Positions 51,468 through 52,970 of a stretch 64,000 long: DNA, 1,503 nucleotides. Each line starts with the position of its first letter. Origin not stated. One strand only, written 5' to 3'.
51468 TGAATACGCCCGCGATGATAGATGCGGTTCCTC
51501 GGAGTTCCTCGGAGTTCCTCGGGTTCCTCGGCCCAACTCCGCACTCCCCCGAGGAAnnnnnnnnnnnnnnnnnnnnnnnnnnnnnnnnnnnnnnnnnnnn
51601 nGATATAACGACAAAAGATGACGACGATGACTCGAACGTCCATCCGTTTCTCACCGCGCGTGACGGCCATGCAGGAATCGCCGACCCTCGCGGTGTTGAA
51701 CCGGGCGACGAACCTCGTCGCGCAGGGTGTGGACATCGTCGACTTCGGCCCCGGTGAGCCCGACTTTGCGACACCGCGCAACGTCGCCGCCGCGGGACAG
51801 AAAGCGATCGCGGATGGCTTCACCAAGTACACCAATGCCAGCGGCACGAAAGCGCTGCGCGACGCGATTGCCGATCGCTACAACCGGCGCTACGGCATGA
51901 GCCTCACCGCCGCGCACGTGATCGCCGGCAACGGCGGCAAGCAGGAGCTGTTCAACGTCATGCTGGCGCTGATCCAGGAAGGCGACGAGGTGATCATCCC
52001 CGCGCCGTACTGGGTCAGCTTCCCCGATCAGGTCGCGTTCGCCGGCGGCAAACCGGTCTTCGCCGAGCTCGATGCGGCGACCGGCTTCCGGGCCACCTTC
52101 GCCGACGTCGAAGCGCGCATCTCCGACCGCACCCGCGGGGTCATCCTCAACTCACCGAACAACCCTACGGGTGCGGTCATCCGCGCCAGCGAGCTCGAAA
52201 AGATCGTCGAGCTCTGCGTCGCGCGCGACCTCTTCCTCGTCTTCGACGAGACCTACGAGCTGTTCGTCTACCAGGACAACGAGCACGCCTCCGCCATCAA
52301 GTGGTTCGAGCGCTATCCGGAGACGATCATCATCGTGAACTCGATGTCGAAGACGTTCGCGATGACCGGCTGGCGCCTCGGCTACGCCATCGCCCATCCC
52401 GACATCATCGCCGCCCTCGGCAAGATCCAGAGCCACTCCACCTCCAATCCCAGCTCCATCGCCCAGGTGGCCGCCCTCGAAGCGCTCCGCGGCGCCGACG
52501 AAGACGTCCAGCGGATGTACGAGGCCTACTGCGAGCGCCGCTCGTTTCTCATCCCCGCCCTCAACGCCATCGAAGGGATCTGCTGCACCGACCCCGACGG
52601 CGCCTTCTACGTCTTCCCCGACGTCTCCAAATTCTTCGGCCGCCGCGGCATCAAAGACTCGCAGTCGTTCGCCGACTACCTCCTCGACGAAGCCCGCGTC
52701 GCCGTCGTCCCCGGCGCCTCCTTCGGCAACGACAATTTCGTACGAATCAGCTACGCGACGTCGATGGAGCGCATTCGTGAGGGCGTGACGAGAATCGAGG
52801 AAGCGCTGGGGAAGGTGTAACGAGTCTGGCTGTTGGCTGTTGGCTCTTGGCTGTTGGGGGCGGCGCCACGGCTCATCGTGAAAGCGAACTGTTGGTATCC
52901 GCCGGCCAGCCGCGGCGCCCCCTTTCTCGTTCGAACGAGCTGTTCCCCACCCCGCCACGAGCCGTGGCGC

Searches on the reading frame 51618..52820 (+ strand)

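Call 89: search_protein_families(library=pfam, proteins=[window:51618-52820:+], max_evalue=0.001)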
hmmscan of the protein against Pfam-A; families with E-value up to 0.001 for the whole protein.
window:51618-52820:+ (400 aa): 3 families
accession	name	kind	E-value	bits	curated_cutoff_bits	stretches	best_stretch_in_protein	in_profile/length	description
PF00155.27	Aminotran_1_2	-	9.7e-79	265.6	19.7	1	39-393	2-361/361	Aminotransferase class I and II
PF01041.23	DegT_DnrJ_EryC1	-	2e-08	34.3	19.8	1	94-210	35-145/360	DegT/DnrJ/EryC1/StrS aminotransferase family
PF01053.26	Cys_Met_Meta_PP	-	0.00058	19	27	1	98-213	67-176/381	Cys/Met metabolism PLP-dependent enzyme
